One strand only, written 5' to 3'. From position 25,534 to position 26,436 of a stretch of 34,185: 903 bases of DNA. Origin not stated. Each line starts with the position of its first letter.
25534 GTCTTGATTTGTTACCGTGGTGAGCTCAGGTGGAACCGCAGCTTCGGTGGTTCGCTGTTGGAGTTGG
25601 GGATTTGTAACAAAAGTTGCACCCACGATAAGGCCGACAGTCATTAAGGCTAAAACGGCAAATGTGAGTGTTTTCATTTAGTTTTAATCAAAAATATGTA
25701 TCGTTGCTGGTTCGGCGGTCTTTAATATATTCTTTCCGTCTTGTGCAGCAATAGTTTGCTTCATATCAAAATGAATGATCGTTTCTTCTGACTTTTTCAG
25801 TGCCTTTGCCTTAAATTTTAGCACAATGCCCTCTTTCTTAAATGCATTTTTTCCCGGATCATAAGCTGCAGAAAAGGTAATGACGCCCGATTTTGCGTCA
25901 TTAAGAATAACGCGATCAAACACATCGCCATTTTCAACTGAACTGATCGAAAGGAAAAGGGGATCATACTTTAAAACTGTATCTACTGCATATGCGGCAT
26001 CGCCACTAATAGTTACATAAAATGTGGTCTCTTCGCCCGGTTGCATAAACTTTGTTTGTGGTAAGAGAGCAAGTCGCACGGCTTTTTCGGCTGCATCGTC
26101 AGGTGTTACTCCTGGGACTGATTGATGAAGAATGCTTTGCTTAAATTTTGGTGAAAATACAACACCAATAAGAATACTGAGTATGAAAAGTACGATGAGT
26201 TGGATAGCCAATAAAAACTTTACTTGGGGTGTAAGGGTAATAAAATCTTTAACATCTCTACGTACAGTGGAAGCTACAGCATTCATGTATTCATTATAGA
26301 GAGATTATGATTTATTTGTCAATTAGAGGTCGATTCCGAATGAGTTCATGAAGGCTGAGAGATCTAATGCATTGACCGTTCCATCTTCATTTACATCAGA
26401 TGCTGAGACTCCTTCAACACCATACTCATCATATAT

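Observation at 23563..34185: Operon of at least 10.6 kb: five dockerin-tailed mosaic surface proteins plus one minimal membrane-anchored cohesin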

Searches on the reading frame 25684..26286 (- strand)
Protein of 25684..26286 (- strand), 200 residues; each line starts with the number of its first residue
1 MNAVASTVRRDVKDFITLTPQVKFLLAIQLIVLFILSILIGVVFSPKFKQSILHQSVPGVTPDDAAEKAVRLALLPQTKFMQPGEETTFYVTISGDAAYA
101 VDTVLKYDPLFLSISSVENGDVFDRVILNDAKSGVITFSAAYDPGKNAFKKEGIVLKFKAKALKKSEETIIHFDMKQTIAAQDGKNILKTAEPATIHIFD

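Call 5: search_protein_families(library=pfam, proteins=[window:25684-26286:-], max_evalue=0.1)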
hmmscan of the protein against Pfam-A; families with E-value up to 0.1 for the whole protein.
window:25684-26286:- (200 aa): 1 family
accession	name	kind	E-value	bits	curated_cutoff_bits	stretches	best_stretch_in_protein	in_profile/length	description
PF00963.24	Cohesin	-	1e-09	39.2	24.1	1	82-191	11-132/139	Cohesin domain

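Call 10: find_homologous_proteins(query=window:25684-26286:-)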
Query window:25684-26286:- (200 aa): 10 proteins with E <= 0.001 among 262 candidates.
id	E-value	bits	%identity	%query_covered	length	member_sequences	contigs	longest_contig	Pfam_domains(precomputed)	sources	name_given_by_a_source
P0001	1.9e-111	388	90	100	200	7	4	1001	PF00963.25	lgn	-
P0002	1.2e-89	317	72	100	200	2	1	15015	PF00963.25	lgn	-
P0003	1.6e-88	313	72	100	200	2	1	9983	PF00963.25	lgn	-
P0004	1.2e-87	310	72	100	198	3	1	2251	PF00963.25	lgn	-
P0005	2.9e-85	302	72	97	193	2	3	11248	PF00963.25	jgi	-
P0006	2.0e-82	293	67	100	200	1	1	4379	PF00963.25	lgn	-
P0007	1.4e-78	281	67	100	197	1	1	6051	PF00963.25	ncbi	-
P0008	3.4e-78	279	66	100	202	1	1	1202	PF00963.25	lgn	-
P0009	2.1e-77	277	65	100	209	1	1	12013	PF00963.25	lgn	-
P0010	1.2e-46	177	68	60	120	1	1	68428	PF00963.25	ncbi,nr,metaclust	ncbi:MAG: hypothetical protein UZ22_OP11002000414 [Microgenomates bacterium OLB23]|nr:MAG: hypotheti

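Call 11: find_encoding_contigs(protein=P0002, flank=10000, max_places=3)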
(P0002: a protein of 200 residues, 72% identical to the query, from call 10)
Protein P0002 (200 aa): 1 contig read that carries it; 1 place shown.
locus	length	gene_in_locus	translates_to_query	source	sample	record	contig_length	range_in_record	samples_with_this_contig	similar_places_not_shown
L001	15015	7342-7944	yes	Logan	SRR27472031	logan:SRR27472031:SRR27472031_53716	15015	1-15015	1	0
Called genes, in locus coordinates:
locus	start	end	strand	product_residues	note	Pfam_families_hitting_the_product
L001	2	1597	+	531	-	?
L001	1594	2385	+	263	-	PF00404:Dockerin_1 (faint)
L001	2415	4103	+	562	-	PF00404:Dockerin_1 (weak)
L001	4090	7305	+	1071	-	PF00404:Dockerin_1 (weak)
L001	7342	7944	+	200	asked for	PF00963:Cohesin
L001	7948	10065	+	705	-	PF00404:Dockerin_1 (faint)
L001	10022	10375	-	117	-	-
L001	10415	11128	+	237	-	PF14402:7TM_transglut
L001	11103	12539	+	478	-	PF14397:ATPgrasp_ST, PF02655:ATP-grasp_3 (faint), PF08443:RimK (weak)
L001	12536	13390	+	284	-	PF14397:ATPgrasp_ST (faint), PF02655:ATP-grasp_3 (weak), PF03133:TTL (faint), PF08443:RimK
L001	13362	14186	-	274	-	PF01261:AP_endonuc_2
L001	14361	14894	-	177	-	PF01195:Pept_tRNA_hydro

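Call 12: find_encoding_contigs(protein=P0009, flank=10000, max_places=3)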
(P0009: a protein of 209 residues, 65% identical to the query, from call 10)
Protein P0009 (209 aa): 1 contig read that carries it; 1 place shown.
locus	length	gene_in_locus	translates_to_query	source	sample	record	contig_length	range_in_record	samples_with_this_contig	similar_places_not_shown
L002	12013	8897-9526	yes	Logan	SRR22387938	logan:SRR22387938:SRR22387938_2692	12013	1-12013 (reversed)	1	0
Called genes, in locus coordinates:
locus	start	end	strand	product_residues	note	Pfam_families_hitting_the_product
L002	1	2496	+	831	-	?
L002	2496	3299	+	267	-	PF00404:Dockerin_1 (weak)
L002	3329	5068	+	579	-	PF00404:Dockerin_1 (weak)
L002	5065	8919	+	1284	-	PF00404:Dockerin_1 (faint)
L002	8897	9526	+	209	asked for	PF00963:Cohesin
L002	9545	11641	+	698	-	PF00404:Dockerin_1 (weak)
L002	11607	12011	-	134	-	?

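Call 13: find_encoding_contigs(protein=P0010, flank=10000, max_places=3)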
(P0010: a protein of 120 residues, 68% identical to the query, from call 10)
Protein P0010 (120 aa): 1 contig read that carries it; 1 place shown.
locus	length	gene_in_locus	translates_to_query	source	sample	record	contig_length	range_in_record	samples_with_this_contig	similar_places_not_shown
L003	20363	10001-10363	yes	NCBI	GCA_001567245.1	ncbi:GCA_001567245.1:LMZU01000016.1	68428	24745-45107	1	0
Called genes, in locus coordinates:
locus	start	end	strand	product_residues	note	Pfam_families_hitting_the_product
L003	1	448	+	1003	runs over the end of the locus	PF00404:Dockerin_1 (faint), PF00092:VWA, PF13519:VWA_2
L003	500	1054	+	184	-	PF00963:Cohesin (weak)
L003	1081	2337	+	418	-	-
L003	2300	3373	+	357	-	PF00092:VWA, PF13519:VWA_2, PF00404:Dockerin_1 (weak)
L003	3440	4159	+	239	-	PF00404:Dockerin_1 (faint)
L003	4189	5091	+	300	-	-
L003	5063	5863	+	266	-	PF00404:Dockerin_1 (weak)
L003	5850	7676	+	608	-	-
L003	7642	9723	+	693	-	PF00404:Dockerin_1 (weak)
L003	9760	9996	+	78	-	-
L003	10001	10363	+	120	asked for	PF00963:Cohesin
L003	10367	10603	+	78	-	-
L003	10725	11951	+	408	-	-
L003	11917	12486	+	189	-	PF00404:Dockerin_1 (weak)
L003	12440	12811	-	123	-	-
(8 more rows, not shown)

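Call 24: find_related_loci(query=A1, collection=genome_contigs, flank=10000)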
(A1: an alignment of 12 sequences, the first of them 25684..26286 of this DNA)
Query A1 (200 aa) in genome_contigs; peptide patterns used: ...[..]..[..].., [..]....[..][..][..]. (x = any residue, [..] = any of these).
200 stretches matched a pattern; 3 encode a relative of the query (tblastn E <= 1e-3); 3 distinct loci.
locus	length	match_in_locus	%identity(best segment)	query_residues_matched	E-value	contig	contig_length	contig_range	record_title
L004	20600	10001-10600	72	1-200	1e-86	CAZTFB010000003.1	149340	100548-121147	MAG TPA_asm: uncultured Gammaproteobacteria bacterium isolate SRP329715_co1_107 genome assembly, contig: NODE_100_length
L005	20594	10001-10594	72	1-200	1e-85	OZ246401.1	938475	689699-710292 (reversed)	MAG: uncultured Gammaproteobacteria bacterium isolate SRP278252_co2_763 genome assembly, chromosome: 1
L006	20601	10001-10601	66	1-200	8e-62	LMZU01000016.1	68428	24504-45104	MAG: Microgenomates bacterium OLB23 UZ22_OP11002CONTIG000016, whole genome shotgun sequence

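Call 29: search_protein_families(library=pfam, proteins=[L005:93-683:+, L005:726-1280:+, L005:1302-3854:+, L005:3851-4645:+, L005:4675-6405:+, L005:6383-9964:+, L005:9965-10597:+, L005:10601-12724:+, L004:45-875:+, L004:919-1473:+], max_evalue=0.01)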
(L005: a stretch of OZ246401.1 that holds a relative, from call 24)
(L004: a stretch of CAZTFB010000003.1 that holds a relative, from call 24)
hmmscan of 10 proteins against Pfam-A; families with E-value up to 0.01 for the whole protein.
L005:93-683:+ (196 aa): 1 family
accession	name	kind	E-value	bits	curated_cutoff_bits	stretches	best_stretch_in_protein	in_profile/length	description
PF00404.24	Dockerin_1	-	6.3e-08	33.1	22.9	1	156-184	2-32/57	Dockerin type I domain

L005:726-1280:+ (184 aa): 1 family
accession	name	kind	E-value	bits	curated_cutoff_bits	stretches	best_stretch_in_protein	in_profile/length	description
PF00963.24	Cohesin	-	0.00043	20.9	24.1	1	63-171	7-127/139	Cohesin domain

L005:1302-3854:+ (850 aa): 3 families
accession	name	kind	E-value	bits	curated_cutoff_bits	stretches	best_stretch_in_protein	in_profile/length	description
PF13519.12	VWA_2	-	1.4e-11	45.3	27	1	561-675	2-106/107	von Willebrand factor type A domain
PF00092.34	VWA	-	1.6e-08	35.4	23.8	1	561-738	3-146/174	von Willebrand factor type A domain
PF00404.24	Dockerin_1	-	1.5e-06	28.7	22.9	1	818-840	1-23/57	Dockerin type I domain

L005:3851-4645:+ (264 aa): 1 family
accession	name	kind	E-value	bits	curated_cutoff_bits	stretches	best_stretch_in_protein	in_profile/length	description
PF00404.24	Dockerin_1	-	1.5e-06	28.7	22.9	1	241-261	2-22/57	Dockerin type I domain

L005:4675-6405:+ (576 aa): 1 family
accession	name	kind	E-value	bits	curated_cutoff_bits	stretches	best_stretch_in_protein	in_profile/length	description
PF00404.24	Dockerin_1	-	5e-07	30.2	22.9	1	520-565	3-53/57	Dockerin type I domain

L005:6383-9964:+ (1193 aa): 1 family
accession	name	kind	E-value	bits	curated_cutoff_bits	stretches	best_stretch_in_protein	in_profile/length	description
PF00404.24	Dockerin_1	-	2e-07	31.5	22.9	1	1142-1187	3-54/57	Dockerin type I domain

L005:9965-10597:+ (210 aa): 1 family
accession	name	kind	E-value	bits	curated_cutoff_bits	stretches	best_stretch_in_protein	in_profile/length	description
PF00963.24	Cohesin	-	1.7e-09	38.4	24.1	1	92-193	11-124/139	Cohesin domain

L005:10601-12724:+ (707 aa): 1 family
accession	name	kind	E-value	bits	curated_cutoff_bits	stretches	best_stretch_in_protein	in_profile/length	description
PF00404.24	Dockerin_1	-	1.1e-05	25.9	22.9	1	634-679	3-50/57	Dockerin type I domain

L004:45-875:+ (276 aa): 3 families
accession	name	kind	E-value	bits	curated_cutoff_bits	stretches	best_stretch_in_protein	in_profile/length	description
PF13519.12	VWA_2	-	7.4e-10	39.8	27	1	9-105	17-106/107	von Willebrand factor type A domain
PF00404.24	Dockerin_1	-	3.9e-09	37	22.9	1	236-264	2-32/57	Dockerin type I domain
PF00092.34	VWA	-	6e-09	36.8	23.8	1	9-181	13-170/174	von Willebrand factor type A domain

L004:919-1473:+ (184 aa): 1 family
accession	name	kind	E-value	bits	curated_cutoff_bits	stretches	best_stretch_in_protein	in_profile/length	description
PF00963.24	Cohesin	-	4.6e-05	24.1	24.1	1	64-165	8-121/139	Cohesin domain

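Call 34: predict_structure(alignment_id=A2)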
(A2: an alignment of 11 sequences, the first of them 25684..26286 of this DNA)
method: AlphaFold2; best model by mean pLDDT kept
length: 200 residues; sequences in the alignment: 11
mean_pLDDT: 74.0   pTM: 0.62
mean pLDDT of the five models: 74.0, 71.0, 69.2, 58.7, 46.0
residues with pLDDT >= 90: 39; 70-90: 94; 50-70: 39; < 50: 28
segments of 3 or more residues with pLDDT < 50: 1-11, 56-67, 147-151
pLDDT, mean of each block of 10 residues (from residue 1): 44 57 77 72 60 50 49 87 90 77 91 85 74 88 59 78 82 90 83 87
secondary structure, 60 per line:
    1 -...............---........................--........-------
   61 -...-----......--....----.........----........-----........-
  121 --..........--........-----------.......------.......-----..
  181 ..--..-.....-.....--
elements in order: H2-16 H20-43 H46-53 E70-75 E78-81 E86-94 E99-106 E112-119 E123-132 E135-142 E154-160 E167-173 E179-182 E188-192 E194-198

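Call 39: fold_search(model_id=the predicted structure, library=pdb)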
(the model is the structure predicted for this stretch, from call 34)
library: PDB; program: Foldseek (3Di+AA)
matches with E <= 10: 1973; with E <= 0.001: 41
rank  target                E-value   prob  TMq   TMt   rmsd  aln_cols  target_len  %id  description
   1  6kgf_C                9.9e-10  1.00  0.55  0.72   4.1       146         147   18  Crystal structure of CaDoc0917(R16D)-CaCohA2 complex at pH 8.2 (released 2020-07-08)
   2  2vn6_A                2.4e-09  1.00  0.53  0.68   4.2       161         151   19  The Clostridium cellulolyticum dockerin displays a dual binding mode for its cohesin partner (released 2008-05-13)
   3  2vn5_C                3.8e-09  1.00  0.53  0.69   3.8       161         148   20  The Clostridium cellulolyticum dockerin displays a dual binding mode for its cohesin partner (released 2008-05-20)
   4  6kgf_A                4.2e-09  1.00  0.54  0.74   4.1       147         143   18  Crystal structure of CaDoc0917(R16D)-CaCohA2 complex at pH 8.2 (released 2020-07-08)
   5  6kge_A                7.8e-09  1.00  0.54  0.74   4.1       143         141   20  Crystal structure of CaDoc0917(R16D)-CaCohA2 complex at pH 5.5 (released 2020-07-08)
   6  6kg8_MODEL_1_A        7.8e-09  1.00  0.55  0.69   3.2       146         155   18  Solution structure of CaCohA2 from Clostridium acetobutylicum (released 2020-07-08)
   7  1g1k_A                7.8e-09  1.00  0.53  0.72   3.9       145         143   19  COHESIN MODULE FROM THE CELLULOSOME OF CLOSTRIDIUM CELLULOLYTICUM (released 2000-11-22)
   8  6kgc_A                7.8e-09  1.00  0.54  0.73   4.1       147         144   18  Crystal structure of CaDoc0917(R49D)-CaCohA2 complex at pH 5.4 (released 2020-07-08)
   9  6kgd_A                9.7e-09  1.00  0.54  0.73   4.0       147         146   20  Crystal structure of CaDoc0917(R49D)-CaCohA2 complex at pH 8.0 (released 2020-07-08)
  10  2vn5_A                9.7e-09  1.00  0.51  0.70   3.5       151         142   18  The Clostridium cellulolyticum dockerin displays a dual binding mode for its cohesin partner (released 2008-05-20)
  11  4uyq_A                4.1e-08  1.00  0.52  0.70   4.2       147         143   13  High resolution structure of the third cohesin ScaC in complex with the ScaB dockerin with a mutation in the C-termina (released 2015-04-15)
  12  5nrm_A                1.3e-07  1.00  0.52  0.71   3.4       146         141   13  Crystal structure of the sixth cohesin from Acetivibrio cellulolyticus' scaffoldin B in complex with Cel5 dockerin S51 (released 2018-01-31)
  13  3ul4_A                3.8e-07  1.00  0.54  0.73   3.3       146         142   12  Crystal structure of Coh-OlpA(Cthe_3080)-Doc918(Cthe_0918) complex: A novel type I Cohesin-Dockerin complex from Clost (released 2012-11-28)
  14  5nrk_A                4.3e-07  1.00  0.45  0.60   5.8       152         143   14  Crystal structure of the sixth cohesin from Acetivibrio cellulolyticus' scaffoldin B in complex with Cel5 dockerin S15 (released 2018-01-31)
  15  2xdh                  4.5e-07  1.00  0.51  0.71   3.8       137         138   15  Non-cellulosomal cohesin from the hyperthermophilic archaeon Archaeoglobus fulgidus (released 2010-05-26)
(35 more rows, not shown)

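Call 58: find_related_loci(query=A2, collection=metagenome_contigs, flank=10000)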
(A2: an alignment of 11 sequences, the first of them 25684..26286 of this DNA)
Query A2 (200 aa) in metagenome_contigs; peptide patterns used: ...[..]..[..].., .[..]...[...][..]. (x = any residue, [..] = any of these).
373 stretches matched a pattern; 2 encode a relative of the query (tblastn E <= 1e-3); 2 distinct loci.
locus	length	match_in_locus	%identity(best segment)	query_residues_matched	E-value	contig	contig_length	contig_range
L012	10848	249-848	92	1-200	2e-115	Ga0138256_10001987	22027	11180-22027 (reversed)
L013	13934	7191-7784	71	1-200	5e-81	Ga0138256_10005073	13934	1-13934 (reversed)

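Call 68: search_protein_representatives(alignment_id=A2)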
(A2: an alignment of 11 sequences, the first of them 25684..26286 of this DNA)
Query: 11 sequences, 200 profile positions. Proteins with E-value up to 0.001 (for the whole library): 412; up to 1e-10: 116; up to 1e-30: 16. The best 150 are listed.
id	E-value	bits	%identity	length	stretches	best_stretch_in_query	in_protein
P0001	8.1e-110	381.2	-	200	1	1-200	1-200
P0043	1.9e-56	207.0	-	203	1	1-200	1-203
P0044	5.4e-52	192.4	-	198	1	5-200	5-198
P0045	2.1e-50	187.2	-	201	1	3-200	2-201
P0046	1.1e-47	178.3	-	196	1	2-200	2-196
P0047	1.4e-45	171.4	-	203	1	1-200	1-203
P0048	3.8e-45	170.0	-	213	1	1-198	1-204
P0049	1.5e-44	168.1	-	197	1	5-200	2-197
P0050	2.2e-43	164.3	-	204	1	1-200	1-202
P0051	1.1e-38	149.0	-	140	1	1-141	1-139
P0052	1.3e-35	138.9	-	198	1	1-200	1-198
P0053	2.9e-34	134.5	-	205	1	1-198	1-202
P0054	5.7e-34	133.6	-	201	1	6-194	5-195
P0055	1.0e-33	132.8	-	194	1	8-194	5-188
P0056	3.9e-33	130.8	-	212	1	1-196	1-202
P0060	3.2e-30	121.3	-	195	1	8-198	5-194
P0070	1.0e-27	113.2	-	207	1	6-189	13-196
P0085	1.7e-23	99.4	-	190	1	8-196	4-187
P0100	2.4e-19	85.8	-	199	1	25-189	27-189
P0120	7.7e-16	74.4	-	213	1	10-197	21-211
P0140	9.9e-13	64.3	-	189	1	23-191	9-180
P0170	7.6e-10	54.8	-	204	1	10-188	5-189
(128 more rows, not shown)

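Call 69: list_cluster_members(proteins=[P0043, P0047, P0053, P0060, P0070, P0085, P0100, P0120, P0140, P0170])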
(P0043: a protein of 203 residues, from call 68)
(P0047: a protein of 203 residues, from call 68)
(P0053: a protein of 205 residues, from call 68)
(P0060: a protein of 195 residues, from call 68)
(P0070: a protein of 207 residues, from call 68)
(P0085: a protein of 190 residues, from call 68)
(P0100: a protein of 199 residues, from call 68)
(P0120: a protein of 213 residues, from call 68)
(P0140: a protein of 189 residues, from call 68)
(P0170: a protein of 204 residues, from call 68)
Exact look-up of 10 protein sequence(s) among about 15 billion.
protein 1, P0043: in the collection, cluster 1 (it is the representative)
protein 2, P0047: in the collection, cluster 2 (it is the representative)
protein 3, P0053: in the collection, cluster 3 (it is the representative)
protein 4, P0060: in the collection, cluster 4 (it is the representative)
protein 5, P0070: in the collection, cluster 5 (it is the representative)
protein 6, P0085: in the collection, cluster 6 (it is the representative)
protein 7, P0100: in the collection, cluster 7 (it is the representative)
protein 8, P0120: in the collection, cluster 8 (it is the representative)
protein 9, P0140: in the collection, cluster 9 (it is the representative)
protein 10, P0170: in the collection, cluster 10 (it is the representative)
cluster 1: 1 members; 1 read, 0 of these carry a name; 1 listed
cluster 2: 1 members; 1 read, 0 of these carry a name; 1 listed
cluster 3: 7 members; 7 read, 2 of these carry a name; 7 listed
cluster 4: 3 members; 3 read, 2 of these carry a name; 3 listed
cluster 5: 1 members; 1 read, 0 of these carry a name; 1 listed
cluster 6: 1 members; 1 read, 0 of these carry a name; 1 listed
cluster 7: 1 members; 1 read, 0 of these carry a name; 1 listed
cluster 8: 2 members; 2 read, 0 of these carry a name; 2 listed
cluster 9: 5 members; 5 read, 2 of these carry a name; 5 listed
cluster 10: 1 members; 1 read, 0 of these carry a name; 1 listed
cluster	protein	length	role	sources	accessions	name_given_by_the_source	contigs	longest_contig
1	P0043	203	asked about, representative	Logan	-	-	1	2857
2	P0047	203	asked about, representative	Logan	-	-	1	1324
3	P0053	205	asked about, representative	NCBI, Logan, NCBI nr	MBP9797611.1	hypothetical protein KBC70_00505 [Candidatus Woesebacteria bacterium] | hypothetical protein [Candidatus Woesebacteria bacterium]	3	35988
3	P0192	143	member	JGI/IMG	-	hypothetical protein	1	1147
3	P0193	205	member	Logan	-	-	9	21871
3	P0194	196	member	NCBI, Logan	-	-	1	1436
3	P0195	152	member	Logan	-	-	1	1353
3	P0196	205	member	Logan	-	-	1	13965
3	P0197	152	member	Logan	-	-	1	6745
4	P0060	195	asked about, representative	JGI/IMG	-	hypothetical protein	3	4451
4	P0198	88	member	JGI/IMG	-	hypothetical protein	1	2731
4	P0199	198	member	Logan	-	-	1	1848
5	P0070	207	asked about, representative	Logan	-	-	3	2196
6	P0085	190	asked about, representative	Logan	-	-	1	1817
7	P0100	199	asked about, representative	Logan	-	-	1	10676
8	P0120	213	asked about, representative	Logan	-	-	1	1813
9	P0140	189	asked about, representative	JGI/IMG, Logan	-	hypothetical protein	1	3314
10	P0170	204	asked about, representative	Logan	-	-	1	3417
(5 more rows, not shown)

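Call 89: find_encoding_contigs(protein=P0053, flank=10000, max_places=1)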
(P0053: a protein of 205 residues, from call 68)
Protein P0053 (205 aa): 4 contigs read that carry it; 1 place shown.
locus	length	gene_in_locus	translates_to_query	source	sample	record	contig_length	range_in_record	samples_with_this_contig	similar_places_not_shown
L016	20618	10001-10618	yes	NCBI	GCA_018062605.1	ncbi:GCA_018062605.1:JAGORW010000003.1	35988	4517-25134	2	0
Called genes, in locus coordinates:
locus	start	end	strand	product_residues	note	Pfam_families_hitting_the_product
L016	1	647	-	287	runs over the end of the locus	PF00963:Cohesin (weak)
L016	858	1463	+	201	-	-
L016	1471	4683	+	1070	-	PF00092:VWA (faint), PF13519:VWA_2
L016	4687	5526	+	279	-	-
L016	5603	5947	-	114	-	PF05635:23S_rRNA_IVP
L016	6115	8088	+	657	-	-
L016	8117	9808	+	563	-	-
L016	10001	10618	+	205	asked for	-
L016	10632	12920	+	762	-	-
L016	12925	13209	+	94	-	-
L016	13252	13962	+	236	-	PF14402:7TM_transglut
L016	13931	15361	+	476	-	PF14397:ATPgrasp_ST, PF08443:RimK (faint), PF05618:RimB-like (weak)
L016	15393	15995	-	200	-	PF01195:Pept_tRNA_hydro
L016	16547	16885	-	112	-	-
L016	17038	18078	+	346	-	-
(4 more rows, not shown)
